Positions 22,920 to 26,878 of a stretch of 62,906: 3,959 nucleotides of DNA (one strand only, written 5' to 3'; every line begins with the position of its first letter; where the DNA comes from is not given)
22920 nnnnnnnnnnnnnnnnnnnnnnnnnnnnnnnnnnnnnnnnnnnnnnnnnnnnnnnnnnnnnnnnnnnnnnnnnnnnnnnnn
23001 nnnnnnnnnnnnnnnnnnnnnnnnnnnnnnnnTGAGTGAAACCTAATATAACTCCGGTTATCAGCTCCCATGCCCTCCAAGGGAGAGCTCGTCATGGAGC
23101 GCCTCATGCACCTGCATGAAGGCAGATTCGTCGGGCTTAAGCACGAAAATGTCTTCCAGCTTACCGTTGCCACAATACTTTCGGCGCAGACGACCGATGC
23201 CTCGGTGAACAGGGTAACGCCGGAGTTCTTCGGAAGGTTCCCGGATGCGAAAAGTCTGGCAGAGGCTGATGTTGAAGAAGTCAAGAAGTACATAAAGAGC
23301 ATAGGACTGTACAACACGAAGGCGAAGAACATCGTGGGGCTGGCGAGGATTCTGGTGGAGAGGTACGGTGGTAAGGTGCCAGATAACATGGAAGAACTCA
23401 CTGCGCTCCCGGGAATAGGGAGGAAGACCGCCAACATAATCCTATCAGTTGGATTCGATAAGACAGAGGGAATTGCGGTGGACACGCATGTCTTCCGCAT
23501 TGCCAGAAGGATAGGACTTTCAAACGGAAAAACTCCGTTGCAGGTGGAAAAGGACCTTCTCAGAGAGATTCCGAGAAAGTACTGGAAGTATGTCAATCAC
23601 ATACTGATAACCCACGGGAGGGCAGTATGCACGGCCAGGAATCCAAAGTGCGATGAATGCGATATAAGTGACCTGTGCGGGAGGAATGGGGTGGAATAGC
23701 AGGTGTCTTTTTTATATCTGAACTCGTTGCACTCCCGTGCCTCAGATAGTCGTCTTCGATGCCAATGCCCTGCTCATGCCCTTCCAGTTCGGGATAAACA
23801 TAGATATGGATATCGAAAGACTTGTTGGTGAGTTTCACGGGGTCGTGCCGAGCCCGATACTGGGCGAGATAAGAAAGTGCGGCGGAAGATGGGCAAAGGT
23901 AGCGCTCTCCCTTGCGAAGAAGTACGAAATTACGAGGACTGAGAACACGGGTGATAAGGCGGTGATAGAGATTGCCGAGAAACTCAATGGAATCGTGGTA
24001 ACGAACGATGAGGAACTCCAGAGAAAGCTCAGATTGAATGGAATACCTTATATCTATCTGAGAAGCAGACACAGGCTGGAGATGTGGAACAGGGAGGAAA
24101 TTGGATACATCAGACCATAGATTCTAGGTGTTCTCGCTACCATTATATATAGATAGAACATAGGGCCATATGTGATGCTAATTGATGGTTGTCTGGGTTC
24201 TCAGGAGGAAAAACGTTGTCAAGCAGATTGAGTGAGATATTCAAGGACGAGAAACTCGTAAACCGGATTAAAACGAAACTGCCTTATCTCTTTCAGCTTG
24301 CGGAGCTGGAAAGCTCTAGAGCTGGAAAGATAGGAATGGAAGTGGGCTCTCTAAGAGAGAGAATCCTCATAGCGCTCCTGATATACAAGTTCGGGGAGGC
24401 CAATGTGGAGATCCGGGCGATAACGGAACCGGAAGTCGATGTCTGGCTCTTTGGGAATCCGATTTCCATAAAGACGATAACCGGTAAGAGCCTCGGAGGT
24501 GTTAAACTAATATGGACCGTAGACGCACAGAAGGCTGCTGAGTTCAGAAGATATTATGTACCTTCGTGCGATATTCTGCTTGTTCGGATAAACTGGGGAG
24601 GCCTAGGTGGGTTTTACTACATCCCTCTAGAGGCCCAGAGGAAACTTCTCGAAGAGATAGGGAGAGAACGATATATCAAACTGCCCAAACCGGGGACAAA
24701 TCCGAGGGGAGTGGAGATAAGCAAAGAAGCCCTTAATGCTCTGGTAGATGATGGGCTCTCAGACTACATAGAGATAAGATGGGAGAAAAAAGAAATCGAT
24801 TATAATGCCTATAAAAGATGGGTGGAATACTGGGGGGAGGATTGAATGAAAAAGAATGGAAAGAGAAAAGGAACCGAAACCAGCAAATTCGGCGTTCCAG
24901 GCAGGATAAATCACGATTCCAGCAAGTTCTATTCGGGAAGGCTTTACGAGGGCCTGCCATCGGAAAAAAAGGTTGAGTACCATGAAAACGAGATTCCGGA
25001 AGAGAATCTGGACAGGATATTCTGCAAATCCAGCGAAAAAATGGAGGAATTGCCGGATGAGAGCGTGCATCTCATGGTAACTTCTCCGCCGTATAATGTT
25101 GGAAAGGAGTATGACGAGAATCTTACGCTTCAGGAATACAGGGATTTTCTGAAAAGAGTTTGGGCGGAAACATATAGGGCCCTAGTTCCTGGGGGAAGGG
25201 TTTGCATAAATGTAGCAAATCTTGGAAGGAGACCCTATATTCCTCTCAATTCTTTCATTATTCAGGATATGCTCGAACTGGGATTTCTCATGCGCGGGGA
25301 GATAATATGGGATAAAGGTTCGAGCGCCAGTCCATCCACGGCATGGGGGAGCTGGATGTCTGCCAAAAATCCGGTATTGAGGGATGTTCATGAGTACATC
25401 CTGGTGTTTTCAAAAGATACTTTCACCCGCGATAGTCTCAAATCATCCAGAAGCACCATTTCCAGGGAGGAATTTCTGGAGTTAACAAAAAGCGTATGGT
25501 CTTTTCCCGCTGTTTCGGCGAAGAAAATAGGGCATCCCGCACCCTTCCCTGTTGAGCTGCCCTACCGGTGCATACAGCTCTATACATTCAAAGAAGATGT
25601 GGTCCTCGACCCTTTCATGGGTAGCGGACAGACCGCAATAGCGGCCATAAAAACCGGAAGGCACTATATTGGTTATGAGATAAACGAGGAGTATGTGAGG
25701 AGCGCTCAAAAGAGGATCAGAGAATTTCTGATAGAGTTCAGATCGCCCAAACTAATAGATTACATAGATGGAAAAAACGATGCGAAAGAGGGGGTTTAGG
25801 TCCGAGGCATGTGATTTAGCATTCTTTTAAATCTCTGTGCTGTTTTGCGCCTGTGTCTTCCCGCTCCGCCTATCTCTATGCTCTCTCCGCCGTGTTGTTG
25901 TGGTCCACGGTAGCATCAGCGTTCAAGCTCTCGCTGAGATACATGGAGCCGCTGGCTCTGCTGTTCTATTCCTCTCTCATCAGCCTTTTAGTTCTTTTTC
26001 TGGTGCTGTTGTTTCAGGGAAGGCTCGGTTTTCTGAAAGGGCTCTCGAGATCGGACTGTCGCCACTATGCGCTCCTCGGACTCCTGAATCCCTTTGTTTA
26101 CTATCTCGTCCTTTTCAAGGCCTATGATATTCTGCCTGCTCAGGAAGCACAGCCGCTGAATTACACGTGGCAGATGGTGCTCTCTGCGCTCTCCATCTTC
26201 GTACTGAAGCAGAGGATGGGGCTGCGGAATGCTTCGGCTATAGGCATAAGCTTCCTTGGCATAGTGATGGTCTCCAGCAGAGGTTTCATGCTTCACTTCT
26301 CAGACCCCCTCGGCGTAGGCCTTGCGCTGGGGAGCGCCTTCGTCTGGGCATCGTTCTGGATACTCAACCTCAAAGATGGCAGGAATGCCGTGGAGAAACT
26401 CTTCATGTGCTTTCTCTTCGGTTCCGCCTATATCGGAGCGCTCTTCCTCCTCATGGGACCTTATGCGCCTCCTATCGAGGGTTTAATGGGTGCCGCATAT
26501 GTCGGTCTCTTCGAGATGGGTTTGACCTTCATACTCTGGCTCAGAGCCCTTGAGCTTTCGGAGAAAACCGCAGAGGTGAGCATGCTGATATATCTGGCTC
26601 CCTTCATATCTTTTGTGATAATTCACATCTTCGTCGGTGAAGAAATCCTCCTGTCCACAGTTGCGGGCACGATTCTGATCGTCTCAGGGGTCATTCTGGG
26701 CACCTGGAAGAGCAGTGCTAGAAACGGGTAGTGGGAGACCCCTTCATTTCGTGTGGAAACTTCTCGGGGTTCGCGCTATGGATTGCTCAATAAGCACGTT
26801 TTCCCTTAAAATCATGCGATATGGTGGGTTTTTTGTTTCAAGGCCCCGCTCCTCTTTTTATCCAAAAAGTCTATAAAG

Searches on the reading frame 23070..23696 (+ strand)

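Call 25: search_protein_families(library=pfam, proteins=[window:23070-23696:+])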
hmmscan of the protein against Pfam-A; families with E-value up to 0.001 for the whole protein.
window:23070-23696:+ (209 aa): 4 families
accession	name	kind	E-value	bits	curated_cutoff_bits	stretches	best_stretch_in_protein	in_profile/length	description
PF00730.31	HhH-GPD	-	3.1e-30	105.1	26.2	1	33-168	1-107/108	HhH-GPD superfamily base excision DNA repair protein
PF00633.29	HHH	-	1.1e-10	41.2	24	1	98-126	1-29/30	Helix-hairpin-helix motif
PF14520.12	HHH_5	-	7.6e-06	26.7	27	1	108-137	2-31/57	Helix-hairpin-helix domain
PF10576.14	EndIII_4Fe-2S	-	1.4e-05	25.7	20.5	1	187-203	1-17/17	Iron-sulfur binding domain of endonuclease III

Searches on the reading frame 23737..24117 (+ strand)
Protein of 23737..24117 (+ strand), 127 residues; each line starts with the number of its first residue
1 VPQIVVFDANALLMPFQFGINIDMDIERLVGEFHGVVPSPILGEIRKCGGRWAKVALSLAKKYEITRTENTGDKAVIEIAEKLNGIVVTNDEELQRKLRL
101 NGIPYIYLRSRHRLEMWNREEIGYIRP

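Call 25: search_protein_families(library=pfam, proteins=[window:23737-24117:+])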
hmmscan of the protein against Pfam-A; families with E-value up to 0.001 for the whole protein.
window:23737-24117:+ (127 aa): 1 family
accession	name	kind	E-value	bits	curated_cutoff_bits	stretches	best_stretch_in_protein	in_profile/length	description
PF18477.7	PIN_9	-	6.7e-22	78.3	26.3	1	5-111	1-116/116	PIN like domain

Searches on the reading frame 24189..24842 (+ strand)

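Call 36: search_protein_families(library=pfam, proteins=[window:24189-24842:+])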
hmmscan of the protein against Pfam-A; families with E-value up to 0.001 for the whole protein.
window:24189-24842:+ (218 aa): 1 family
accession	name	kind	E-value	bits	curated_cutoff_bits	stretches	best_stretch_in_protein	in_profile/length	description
PF15514.12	ThaI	-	3.2e-92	308.3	25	1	17-217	1-203/203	Restriction endonuclease ThaI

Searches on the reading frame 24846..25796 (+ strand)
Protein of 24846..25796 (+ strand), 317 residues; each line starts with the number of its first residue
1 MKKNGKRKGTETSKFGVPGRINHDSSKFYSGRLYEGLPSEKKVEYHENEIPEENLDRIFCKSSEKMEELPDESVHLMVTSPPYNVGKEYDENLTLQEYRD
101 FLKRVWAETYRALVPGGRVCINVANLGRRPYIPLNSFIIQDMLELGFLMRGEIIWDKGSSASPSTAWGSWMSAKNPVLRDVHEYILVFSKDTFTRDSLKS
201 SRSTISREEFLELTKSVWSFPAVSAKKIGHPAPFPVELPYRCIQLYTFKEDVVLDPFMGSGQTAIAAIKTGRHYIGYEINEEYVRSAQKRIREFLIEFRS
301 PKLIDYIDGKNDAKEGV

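Call 36: search_protein_families(library=pfam, proteins=[window:24846-25796:+])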
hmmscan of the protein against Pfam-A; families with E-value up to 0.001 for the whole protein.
window:24846-25796:+ (317 aa): 1 family
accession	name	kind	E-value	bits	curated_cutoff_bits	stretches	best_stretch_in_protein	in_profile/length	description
PF01555.25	N6_N4_Mtase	-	4.3e-50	171.1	26.7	1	74-289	1-221/221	DNA methylase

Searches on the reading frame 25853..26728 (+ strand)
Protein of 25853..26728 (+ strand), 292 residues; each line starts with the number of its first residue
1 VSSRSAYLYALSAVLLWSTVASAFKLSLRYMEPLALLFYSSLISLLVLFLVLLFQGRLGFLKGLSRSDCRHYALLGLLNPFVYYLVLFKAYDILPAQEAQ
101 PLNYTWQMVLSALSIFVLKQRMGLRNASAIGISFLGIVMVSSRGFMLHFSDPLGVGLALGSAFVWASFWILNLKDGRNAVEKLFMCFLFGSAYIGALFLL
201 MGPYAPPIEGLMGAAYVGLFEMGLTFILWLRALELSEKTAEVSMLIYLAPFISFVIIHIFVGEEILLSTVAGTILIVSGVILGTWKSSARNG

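Call 36: search_protein_families(library=pfam, proteins=[window:25853-26728:+])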
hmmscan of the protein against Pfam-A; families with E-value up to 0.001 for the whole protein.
window:25853-26728:+ (292 aa): 1 family
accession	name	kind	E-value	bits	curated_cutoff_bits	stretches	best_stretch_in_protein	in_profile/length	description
PF00892.27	EamA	-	3.6e-34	118.4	28.2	2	5-141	2-134/135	EamA-like transporter family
